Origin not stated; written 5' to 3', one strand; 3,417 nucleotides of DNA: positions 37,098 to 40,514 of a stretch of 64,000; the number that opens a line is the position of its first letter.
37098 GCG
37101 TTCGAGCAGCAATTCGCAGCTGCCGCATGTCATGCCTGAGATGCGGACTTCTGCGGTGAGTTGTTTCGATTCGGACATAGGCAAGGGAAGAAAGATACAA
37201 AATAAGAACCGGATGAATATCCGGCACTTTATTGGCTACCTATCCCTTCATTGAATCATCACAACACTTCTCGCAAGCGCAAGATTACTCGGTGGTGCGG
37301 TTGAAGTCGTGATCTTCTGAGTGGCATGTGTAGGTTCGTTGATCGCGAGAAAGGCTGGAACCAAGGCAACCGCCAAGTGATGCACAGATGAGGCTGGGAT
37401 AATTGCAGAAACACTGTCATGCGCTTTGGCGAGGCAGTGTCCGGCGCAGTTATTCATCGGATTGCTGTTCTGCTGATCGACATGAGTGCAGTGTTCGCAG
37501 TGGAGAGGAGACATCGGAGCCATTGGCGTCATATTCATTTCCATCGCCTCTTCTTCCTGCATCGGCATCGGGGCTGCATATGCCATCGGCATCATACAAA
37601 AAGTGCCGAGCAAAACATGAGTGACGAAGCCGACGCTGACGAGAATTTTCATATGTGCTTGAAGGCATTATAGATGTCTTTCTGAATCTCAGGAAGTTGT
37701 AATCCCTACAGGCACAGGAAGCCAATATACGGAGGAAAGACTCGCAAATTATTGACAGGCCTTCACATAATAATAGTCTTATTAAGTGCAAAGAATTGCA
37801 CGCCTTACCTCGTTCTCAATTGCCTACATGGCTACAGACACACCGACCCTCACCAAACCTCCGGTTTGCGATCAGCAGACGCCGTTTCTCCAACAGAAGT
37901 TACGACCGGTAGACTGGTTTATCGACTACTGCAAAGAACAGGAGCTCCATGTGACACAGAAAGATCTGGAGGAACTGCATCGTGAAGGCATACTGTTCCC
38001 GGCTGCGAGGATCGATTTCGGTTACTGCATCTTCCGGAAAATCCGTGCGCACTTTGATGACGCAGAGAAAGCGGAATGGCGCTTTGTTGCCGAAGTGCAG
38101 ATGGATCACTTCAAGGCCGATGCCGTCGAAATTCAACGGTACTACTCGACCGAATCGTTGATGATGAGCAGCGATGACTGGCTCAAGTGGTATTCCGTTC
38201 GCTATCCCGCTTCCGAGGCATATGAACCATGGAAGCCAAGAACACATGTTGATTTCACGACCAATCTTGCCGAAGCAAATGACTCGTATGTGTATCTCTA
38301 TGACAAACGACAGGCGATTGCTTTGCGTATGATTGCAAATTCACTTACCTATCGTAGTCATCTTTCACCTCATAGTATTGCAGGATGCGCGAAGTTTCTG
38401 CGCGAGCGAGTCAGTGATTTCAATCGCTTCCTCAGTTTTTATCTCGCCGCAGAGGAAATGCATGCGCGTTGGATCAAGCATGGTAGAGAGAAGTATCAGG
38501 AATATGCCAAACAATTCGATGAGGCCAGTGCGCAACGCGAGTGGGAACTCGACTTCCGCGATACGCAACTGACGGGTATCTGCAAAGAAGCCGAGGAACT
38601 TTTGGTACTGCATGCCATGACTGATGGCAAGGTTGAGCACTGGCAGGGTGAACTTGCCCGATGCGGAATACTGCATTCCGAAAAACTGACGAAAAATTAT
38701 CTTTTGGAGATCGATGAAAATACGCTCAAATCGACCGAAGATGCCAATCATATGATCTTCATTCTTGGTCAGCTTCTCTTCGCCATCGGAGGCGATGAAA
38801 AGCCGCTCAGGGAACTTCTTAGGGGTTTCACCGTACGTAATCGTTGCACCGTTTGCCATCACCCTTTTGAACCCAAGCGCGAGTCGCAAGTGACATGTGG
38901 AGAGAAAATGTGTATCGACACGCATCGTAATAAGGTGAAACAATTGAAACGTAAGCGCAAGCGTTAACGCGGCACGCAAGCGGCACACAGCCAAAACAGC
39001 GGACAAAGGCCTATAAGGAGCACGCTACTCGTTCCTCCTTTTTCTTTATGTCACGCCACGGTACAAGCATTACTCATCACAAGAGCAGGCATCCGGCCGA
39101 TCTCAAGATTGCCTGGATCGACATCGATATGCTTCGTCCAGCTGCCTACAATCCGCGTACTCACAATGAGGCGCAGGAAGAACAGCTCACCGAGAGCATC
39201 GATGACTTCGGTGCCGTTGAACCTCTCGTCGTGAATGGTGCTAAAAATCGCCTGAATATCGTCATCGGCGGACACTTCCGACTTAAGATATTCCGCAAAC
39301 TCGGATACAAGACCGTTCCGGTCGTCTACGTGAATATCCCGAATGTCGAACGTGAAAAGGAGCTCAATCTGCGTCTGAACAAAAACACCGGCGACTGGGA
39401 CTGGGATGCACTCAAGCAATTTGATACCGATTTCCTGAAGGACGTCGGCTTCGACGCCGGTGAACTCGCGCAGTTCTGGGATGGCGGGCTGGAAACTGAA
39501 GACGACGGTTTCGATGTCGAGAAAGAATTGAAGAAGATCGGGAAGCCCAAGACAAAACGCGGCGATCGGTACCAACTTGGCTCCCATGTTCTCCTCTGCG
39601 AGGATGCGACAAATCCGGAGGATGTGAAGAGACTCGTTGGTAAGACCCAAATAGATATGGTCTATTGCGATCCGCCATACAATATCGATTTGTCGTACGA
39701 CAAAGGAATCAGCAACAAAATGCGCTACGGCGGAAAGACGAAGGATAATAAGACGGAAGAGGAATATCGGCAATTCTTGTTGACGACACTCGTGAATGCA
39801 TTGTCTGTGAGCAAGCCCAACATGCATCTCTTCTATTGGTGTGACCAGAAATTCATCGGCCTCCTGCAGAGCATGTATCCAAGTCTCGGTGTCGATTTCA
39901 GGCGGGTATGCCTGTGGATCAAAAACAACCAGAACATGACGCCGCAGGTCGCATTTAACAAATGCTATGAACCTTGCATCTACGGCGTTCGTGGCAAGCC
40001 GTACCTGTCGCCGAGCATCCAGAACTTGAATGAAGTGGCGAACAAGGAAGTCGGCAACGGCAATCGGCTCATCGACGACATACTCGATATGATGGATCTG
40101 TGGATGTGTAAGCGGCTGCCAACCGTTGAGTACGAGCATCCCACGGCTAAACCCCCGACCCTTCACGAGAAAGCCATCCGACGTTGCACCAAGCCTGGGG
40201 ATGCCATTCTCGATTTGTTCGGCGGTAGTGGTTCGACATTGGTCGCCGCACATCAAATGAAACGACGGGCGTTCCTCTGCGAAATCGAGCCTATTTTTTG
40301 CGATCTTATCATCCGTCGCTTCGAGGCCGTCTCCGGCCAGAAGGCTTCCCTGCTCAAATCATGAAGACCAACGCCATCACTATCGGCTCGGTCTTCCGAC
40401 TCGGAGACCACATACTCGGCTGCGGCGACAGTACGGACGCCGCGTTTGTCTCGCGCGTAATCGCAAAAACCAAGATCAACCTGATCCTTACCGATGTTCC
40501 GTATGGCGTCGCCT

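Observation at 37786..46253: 8.4-kb integrative element carrying a DNA-packaging module (TerS + two TerL paralogues) and two methyltransferases but no portal, capsid, tail, lysis or replication genes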

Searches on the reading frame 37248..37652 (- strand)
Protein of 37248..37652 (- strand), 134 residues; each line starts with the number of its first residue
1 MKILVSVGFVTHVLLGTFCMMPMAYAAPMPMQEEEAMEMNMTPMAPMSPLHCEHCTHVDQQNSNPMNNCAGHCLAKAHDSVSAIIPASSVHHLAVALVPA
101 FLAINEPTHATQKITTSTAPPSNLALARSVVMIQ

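Call 7: search_protein_families(library=pfam, proteins=[window:37248-37652:-], max_evalue=0.001)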
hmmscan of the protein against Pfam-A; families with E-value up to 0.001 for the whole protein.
window:37248-37652:- (134 aa): 0 families

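Call 42: find_encoding_contigs(protein=window:37248-37652:-, flank=6000, max_places=10)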
Protein window:37248-37652:- (134 aa): 11 contigs read that carry it; 5 places shown.
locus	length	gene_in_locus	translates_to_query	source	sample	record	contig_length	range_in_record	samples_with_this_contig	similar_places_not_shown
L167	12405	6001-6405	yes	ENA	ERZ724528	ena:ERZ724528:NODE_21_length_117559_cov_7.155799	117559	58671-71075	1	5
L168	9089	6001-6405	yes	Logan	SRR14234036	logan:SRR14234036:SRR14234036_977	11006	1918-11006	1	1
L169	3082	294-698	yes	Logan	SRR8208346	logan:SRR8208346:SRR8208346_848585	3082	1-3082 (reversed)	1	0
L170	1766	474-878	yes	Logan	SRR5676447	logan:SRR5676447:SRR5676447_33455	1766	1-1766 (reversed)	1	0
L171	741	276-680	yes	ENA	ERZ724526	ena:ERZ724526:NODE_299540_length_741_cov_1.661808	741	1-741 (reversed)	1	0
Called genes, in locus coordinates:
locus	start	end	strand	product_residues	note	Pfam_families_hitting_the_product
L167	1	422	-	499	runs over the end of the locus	PF17289:Terminase_6C (faint)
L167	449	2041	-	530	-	-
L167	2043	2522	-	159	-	-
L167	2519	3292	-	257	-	PF01555:N6_N4_Mtase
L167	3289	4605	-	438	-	PF02195:ParB_N, PF01555:N6_N4_Mtase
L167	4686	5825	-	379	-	-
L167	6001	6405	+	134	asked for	-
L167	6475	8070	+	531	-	PF00403:HMA, PF19803:DUF6286 (faint), PF00403:HMA (weak), PF13386:DsbD_2, PF13473:Cupredoxin_1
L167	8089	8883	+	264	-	PF13098:Thioredoxin_2 (weak), PF13462:Thioredoxin_4, PF01323:DSBA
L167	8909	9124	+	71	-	PF00403:HMA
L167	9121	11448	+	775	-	PF00403:HMA, PF00122:E1-E2_ATPase, PF00702:Hydrolase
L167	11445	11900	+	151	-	-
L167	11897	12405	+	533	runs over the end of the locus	PF07732:Cu-oxidase_3, PF00394:Cu-oxidase (weak), PF07731:Cu-oxidase_2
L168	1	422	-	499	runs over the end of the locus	PF17289:Terminase_6C (faint)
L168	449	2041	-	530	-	-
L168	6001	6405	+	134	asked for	-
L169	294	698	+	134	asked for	-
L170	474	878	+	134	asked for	-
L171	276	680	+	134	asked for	-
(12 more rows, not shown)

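Call 102: search_protein_families(library=phrogs, proteins=[window:37248-37652:-], max_evalue=0.001)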
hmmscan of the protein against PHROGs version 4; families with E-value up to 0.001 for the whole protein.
window:37248-37652:- (134 aa): 0 families

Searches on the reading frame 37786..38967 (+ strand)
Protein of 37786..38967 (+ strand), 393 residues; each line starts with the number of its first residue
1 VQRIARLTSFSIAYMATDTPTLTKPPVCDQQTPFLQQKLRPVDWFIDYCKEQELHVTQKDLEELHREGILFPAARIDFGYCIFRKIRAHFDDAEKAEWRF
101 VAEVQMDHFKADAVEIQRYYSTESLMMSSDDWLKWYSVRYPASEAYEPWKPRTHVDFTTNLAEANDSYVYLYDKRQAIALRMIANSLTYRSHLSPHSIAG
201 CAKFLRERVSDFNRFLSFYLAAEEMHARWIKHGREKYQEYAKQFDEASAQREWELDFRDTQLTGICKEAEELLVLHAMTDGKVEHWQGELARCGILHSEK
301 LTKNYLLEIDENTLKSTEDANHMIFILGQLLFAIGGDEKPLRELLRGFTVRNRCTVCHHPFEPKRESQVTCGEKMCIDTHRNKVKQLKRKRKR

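Call 4: search_protein_families(library=pfam, proteins=[window:37786-38967:+], max_evalue=0.01)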
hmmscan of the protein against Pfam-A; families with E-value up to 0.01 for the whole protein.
window:37786-38967:+ (393 aa): 0 families

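Call 5: search_protein_families(library=phrogs, proteins=[window:37786-38967:+], max_evalue=0.001)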
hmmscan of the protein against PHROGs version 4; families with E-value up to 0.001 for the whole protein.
window:37786-38967:+ (393 aa): 0 families

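Call 28: search_protein_families(library=padloc, proteins=[window:37828-38967:+], max_evalue=0.001)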
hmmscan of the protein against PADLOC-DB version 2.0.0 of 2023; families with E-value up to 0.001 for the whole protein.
window:37828-38967:+ (379 aa): 0 families

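Call 70: find_homologous_proteins(query=window:37828-38967:+, max_evalue=0.001)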
Query window:37828-38967:+ (379 aa): 3 proteins with E <= 0.001 among 2191 candidates.
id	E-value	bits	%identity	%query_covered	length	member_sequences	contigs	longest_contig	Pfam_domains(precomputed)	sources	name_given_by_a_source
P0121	2.0e-236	802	90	100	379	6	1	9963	-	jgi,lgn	jgi:hypothetical protein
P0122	5.9e-223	758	85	99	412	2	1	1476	-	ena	-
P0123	1.5e-70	256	38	94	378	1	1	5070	-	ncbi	-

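Call 71: find_encoding_contigs(protein=P0121, flank=10000, max_places=6)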
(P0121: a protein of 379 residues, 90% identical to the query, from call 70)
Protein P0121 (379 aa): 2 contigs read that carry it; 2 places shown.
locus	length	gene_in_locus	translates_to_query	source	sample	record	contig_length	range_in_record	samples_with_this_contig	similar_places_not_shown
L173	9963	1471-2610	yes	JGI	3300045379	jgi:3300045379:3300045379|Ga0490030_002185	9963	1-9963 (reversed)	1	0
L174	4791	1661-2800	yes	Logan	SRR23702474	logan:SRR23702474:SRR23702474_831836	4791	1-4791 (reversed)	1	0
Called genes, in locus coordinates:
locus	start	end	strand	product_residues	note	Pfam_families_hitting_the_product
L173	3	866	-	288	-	?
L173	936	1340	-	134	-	-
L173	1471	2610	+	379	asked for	-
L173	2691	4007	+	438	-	PF02195:ParB_N, PF01555:N6_N4_Mtase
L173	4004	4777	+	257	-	PF01555:N6_N4_Mtase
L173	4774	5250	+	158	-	-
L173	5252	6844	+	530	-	-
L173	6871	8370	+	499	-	PF17289:Terminase_6C (weak)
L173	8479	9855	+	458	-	PF00239:Resolvase, PF07508:Recombinase, PF13408:Zn_ribbon_recom (weak)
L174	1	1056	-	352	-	?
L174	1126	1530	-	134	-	-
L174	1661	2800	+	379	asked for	-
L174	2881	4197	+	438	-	PF02195:ParB_N, PF01555:N6_N4_Mtase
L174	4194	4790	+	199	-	?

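Call 72: find_encoding_contigs(protein=P0123, flank=10000, max_places=4)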
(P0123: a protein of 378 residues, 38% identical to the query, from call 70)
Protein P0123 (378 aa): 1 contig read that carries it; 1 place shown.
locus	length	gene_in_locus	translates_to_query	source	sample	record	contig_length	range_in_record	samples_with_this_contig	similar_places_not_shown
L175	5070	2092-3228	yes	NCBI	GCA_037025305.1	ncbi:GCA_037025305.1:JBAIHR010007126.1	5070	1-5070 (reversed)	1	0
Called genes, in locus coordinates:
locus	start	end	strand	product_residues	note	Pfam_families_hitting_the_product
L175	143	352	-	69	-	-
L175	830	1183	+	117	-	-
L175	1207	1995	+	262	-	-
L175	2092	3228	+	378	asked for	-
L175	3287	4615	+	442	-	PF02195:ParB_N, PF01555:N6_N4_Mtase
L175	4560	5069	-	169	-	?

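Call 85: predict_structure(alignment_id=A6)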
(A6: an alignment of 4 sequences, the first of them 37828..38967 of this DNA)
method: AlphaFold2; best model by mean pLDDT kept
length: 379 residues; sequences in the alignment: 4
mean_pLDDT: 44.4   pTM: 0.36
mean pLDDT of the five models: 44.4, 43.3, 42.3, 40.7, 40.0
residues with pLDDT >= 90: 4; 70-90: 57; 50-70: 72; < 50: 246
segments of 3 or more residues with pLDDT < 50: 1-28, 37-40, 46-76, 78-192, 273-337
pLDDT, mean of each block of 10 residues (from residue 1): 27 25 42 48 49 35 30 43 39 24 21 25 26 24 28 28 38 32 44 54 56 70 86 81 72 70 65 45 28 29 32 32 32 39 56 71 77 71
secondary structure, 60 per line:
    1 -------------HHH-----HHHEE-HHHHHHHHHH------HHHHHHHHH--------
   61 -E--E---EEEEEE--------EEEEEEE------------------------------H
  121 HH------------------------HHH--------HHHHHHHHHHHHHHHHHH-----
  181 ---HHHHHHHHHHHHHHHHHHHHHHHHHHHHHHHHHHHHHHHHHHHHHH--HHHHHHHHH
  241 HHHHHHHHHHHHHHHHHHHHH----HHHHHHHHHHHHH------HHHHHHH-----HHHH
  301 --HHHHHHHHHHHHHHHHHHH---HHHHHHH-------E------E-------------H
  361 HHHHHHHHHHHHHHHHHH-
elements in order: H28-37 H44-52 E69-74 E83-89 H158-175 H184-229 H232-261 H266-278 H285-291 H297-300 H303-321 H325-331 H360-378

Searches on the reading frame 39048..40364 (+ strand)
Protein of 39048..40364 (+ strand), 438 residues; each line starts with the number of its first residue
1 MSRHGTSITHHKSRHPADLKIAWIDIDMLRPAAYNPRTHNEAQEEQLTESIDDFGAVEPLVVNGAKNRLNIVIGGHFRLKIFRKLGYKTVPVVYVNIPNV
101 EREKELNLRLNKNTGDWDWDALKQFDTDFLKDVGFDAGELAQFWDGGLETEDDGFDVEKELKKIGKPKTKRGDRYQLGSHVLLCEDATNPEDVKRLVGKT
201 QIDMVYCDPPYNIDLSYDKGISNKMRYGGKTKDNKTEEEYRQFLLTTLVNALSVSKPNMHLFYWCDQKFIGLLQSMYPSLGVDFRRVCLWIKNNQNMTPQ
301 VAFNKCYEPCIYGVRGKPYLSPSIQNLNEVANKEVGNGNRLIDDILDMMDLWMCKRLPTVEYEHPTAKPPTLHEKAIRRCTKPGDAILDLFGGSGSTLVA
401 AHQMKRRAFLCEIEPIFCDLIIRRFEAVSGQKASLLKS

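Call 4: search_protein_families(library=pfam, proteins=[window:39048-40364:+], max_evalue=0.01)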
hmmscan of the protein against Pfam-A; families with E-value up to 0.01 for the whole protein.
window:39048-40364:+ (438 aa): 4 families
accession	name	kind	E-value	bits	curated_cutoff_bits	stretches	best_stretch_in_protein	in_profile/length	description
PF01555.25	N6_N4_Mtase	-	1.2e-30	107.5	26.7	1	202-421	1-219/221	DNA methylase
PF02195.25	ParB_N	-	6.8e-08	32.9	26.3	1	21-99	3-82/95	ParB N-terminal domain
PF03602.21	Cons_hypoth95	-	0.0011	19.1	24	0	191-219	102-131/182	Conserved hypothetical protein 95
PF02086.21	MethyltransfD12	-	0.0013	18.9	22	0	191-213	165-187/253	D12 class N6 adenine-specific DNA methyltransferase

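Call 5: search_protein_families(library=phrogs, proteins=[window:39048-40364:+], max_evalue=0.001)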
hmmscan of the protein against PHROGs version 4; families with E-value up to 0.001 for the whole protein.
window:39048-40364:+ (438 aa): 26 families (the best 25 are shown)
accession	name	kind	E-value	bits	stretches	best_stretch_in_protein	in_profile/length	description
phrog_498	-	other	1.1e-96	325.8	1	10-434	24-429/633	DNA methyltransferase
phrog_67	-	other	1.7e-36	127.6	1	201-433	142-351/743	DNA methyltransferase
phrog_620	-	DNA, RNA and nucleotide metabolism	1.7e-29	104.4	1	17-165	5-149/217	ParB-like partition protein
phrog_9353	-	unknown function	1.6e-20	75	1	27-171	17-165/245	-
phrog_8071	-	DNA, RNA and nucleotide metabolism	6.5e-20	72.7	1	19-214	5-206/389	ParB-like partition protein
phrog_3008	-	other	3.7e-18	66.7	1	359-433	145-219/244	DNA methyltransferase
phrog_940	-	DNA, RNA and nucleotide metabolism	4.6e-17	63.3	1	19-143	4-117/388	nuclease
phrog_723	-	DNA, RNA and nucleotide metabolism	3e-15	57.6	1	15-152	7-149/223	ParB-like partition protein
phrog_5475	-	unknown function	1.4e-14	54.8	1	23-121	5-95/458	-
phrog_15396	-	DNA, RNA and nucleotide metabolism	9.3e-14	52.9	1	19-160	2-147/258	ParB-like partition nuclease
phrog_23085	-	unknown function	7.9e-12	46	1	362-431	42-111/138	-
phrog_930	-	DNA, RNA and nucleotide metabolism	3.2e-08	34.7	1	18-124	4-107/223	ParB-like partition protein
phrog_26387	-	DNA, RNA and nucleotide metabolism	6.2e-08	33.3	1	19-106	8-96/252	ParB-like partition nuclease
phrog_6952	-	other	1.2e-07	32.7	1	349-414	99-164/181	DNA methyltransferase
phrog_2159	-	DNA, RNA and nucleotide metabolism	1.9e-07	31.8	1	20-95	60-141/365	ParB-like partition protein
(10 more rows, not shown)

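Call 28: search_protein_families(library=padloc, proteins=[window:39048-40364:+], max_evalue=0.001)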
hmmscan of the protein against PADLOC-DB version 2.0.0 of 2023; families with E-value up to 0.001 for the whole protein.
window:39048-40364:+ (438 aa): 49 families (the best 25 are shown)
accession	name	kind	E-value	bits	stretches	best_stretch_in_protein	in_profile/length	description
PDLC03229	MTase_II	-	1.3e-64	216.6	2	20-316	9-312/436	Type II methyltransferase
PDLC03371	MTase_II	-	1.9e-31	107.6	1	199-429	27-256/260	Type II methyltransferase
PDLC03299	MTase_II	-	1.3e-19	68.8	1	174-431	9-263/296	Type II methyltransferase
PDLC03265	MTase_II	-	5.6e-18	63.5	1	342-426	245-329/333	Type II methyltransferase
PDLC03308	MTase_II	-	4.2e-17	60.2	2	358-429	327-400/419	Type II methyltransferase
PDLC03339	MTase_II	-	1.2e-15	55.2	2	364-437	210-283/399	Type II methyltransferase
PDLC03353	MTase_II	-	3e-14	51.2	1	196-426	22-251/260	Type II methyltransferase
PDLC03216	MTase_II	-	6.6e-14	49.7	1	363-433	193-263/364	Type II methyltransferase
PDLC03337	MTase_II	-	1.1e-13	49.1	1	353-428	174-249/264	Type II methyltransferase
PDLC03320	MTase_II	-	7.6e-12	43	1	346-432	192-281/289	Type II methyltransferase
PDLC03238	MTase_II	-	1.5e-11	42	2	371-432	311-370/428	Type II methyltransferase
PDLC03636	MTase_III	-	2e-11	41.4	1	364-426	344-406/575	Type III methyltransferase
PDLC03738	oMTase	-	2.3e-11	41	1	364-430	204-270/376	orphan methyltransferase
PDLC03387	MTase_II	-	1.1e-10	39.2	1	284-427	142-277/289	Type II methyltransferase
PDLC03228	MTase_II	-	2e-10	38.9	1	363-428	143-208/227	Type II methyltransferase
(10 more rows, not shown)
